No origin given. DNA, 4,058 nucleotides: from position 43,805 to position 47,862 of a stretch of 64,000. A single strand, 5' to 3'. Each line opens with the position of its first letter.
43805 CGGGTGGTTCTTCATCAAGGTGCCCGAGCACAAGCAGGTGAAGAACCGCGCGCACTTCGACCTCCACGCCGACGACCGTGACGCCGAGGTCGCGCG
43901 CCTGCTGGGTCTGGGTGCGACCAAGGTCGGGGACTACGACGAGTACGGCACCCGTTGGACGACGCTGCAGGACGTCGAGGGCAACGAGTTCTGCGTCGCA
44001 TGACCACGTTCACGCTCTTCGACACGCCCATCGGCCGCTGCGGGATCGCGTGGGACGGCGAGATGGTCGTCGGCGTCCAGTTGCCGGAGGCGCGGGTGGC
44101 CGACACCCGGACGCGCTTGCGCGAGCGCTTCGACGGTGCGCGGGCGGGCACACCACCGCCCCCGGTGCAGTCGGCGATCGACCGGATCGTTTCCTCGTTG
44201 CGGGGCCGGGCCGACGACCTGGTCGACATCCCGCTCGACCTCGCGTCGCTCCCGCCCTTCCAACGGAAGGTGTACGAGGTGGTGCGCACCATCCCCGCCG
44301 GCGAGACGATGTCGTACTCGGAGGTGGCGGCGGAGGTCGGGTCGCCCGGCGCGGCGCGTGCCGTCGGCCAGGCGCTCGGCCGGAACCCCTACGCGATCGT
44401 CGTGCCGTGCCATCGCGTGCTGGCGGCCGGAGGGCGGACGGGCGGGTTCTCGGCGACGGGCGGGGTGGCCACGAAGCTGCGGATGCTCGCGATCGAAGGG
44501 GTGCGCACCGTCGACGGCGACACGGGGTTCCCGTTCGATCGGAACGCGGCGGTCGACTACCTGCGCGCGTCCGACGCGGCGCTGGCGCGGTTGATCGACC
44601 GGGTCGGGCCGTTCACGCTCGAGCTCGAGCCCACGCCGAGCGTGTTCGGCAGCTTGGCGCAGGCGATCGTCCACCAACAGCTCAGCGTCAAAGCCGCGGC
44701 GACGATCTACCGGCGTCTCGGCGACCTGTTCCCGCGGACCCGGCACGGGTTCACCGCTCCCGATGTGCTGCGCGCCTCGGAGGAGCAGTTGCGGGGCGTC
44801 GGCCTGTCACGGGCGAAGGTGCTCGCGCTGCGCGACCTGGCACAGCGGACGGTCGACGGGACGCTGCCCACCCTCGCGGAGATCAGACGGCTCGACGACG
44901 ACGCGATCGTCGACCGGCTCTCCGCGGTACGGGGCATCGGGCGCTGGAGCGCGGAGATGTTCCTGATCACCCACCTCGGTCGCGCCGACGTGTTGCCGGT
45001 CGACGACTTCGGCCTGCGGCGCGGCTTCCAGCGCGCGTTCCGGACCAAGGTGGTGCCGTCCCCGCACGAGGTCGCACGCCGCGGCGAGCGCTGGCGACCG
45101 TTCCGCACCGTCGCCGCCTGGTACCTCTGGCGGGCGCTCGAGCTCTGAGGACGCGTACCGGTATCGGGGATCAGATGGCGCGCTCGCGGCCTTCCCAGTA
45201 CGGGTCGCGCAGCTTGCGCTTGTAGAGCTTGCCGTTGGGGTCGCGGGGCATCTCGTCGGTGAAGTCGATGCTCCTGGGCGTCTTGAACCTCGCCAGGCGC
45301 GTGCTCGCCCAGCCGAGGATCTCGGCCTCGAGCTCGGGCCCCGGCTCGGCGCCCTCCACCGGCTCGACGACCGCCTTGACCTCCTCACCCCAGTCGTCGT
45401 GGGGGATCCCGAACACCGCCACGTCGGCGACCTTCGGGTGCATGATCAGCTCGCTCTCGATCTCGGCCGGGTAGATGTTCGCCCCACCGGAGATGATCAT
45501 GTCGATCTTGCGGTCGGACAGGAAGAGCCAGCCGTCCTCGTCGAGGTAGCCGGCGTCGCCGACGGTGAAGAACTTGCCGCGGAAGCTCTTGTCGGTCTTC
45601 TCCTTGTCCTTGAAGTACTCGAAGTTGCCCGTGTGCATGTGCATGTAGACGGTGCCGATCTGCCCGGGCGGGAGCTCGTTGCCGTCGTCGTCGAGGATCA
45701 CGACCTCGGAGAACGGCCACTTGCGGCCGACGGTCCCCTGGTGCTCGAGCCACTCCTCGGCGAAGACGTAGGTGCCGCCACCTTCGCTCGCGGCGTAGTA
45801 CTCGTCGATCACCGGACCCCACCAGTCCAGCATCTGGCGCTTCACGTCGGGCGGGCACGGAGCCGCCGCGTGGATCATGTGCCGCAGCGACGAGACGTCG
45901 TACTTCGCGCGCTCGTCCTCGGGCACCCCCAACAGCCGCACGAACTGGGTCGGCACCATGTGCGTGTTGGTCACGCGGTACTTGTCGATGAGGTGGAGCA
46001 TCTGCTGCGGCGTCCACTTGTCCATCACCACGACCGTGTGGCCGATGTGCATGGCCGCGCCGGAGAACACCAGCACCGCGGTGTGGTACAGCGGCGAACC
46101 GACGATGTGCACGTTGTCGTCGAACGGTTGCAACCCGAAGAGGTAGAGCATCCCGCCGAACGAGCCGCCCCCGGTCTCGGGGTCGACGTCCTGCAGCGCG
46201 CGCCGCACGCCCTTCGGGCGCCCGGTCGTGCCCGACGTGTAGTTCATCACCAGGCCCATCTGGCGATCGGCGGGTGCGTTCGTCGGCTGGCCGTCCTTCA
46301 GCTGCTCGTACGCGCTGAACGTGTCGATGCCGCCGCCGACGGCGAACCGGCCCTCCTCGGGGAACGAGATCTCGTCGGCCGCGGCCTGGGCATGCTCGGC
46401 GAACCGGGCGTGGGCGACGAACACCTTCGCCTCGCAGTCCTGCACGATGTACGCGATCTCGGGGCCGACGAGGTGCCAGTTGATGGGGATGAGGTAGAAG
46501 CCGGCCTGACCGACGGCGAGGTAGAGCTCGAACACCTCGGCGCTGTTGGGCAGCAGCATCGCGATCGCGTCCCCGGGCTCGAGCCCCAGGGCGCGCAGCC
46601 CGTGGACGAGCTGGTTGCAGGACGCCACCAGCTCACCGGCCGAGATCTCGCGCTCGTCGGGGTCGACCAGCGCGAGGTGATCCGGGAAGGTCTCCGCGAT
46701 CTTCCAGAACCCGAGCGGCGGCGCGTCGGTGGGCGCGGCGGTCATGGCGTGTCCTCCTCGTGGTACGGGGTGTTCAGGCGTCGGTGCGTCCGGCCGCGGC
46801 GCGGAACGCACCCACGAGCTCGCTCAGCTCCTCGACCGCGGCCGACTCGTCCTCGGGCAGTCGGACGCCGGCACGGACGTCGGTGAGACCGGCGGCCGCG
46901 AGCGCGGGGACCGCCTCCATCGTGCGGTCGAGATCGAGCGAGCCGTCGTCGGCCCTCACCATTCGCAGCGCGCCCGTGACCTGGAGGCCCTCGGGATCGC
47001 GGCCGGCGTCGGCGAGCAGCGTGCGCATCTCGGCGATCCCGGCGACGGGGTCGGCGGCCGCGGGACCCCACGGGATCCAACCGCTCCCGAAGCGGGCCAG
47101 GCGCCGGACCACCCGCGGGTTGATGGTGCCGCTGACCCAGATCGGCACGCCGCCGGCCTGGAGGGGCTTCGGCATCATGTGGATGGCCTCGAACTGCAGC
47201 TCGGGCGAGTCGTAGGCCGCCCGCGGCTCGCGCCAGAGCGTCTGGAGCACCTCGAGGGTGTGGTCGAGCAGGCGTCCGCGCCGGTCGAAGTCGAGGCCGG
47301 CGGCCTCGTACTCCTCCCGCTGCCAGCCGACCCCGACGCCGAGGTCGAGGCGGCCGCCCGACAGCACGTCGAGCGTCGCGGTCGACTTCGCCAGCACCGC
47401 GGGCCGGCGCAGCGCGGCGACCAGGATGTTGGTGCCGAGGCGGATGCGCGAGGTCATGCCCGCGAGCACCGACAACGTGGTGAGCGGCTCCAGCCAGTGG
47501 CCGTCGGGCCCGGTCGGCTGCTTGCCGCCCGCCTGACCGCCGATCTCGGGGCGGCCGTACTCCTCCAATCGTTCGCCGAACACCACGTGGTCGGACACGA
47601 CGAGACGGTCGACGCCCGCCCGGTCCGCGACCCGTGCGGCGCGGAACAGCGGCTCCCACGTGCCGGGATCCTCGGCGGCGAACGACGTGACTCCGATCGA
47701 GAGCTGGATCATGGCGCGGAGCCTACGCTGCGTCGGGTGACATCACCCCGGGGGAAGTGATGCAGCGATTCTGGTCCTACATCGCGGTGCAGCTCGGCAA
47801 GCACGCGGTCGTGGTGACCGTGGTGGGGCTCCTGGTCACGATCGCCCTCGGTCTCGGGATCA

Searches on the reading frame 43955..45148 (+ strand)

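Call 72: search_protein_families(library=pfam, proteins=[window:43955-45148:+], max_evalue=0.0001)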
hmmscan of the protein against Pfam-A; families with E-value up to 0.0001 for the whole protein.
window:43955-45148:+ (397 aa): 2 families
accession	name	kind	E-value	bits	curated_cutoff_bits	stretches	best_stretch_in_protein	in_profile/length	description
PF01035.26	DNA_binding_1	-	2.5e-31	107.8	27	1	101-183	1-81/81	6-O-methylguanine DNA methyltransferase, DNA binding domain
PF00730.31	HhH-GPD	-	7.1e-16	58.9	26.2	1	236-381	2-107/108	HhH-GPD superfamily base excision DNA repair protein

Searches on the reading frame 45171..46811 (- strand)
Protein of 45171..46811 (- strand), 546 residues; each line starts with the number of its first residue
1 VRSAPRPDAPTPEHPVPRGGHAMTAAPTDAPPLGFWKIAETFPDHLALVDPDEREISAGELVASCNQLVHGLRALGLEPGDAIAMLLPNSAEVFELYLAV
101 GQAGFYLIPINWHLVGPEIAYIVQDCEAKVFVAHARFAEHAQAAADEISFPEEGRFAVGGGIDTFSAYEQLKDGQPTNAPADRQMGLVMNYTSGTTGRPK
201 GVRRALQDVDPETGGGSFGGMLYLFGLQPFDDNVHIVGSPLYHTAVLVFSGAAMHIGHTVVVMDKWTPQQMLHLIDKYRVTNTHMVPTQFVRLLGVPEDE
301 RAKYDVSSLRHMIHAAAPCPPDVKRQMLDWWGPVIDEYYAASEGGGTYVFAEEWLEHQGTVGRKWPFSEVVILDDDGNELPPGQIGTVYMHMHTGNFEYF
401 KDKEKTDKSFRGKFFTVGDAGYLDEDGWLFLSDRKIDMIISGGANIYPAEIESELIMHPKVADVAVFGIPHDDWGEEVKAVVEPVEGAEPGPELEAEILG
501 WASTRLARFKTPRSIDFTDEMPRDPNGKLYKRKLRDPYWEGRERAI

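Call 72: search_protein_families(library=pfam, proteins=[window:45171-46811:-], max_evalue=0.0001)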
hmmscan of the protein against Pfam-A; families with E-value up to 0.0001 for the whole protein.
window:45171-46811:- (546 aa): 2 families
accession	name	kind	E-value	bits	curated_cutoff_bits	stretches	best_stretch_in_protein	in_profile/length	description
PF00501.34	AMP-binding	-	7.7e-65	219.6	29.9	1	36-391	2-375/384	AMP-binding enzyme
PF13193.12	AMP-binding_C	-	3.6e-18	66.7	24.5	1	450-528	1-76/76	AMP-binding enzyme C-terminal domain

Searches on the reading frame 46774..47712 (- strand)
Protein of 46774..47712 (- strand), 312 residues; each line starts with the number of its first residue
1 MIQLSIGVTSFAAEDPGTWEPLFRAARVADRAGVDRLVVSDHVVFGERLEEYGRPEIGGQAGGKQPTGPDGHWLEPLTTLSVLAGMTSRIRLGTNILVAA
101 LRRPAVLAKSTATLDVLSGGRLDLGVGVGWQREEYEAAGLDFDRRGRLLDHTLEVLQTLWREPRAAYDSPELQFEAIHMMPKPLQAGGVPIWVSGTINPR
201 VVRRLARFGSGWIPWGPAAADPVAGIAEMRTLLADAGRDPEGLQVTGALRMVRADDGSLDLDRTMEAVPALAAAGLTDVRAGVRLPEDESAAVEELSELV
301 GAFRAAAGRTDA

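Call 72: search_protein_families(library=pfam, proteins=[window:46774-47712:-], max_evalue=0.0001)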
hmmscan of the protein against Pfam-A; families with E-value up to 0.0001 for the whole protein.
window:46774-47712:- (312 aa): 1 family
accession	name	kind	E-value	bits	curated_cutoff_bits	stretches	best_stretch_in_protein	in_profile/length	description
PF00296.26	Bac_luciferase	-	1.4e-42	146.6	27.9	1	18-256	21-233/314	Luciferase-like monooxygenase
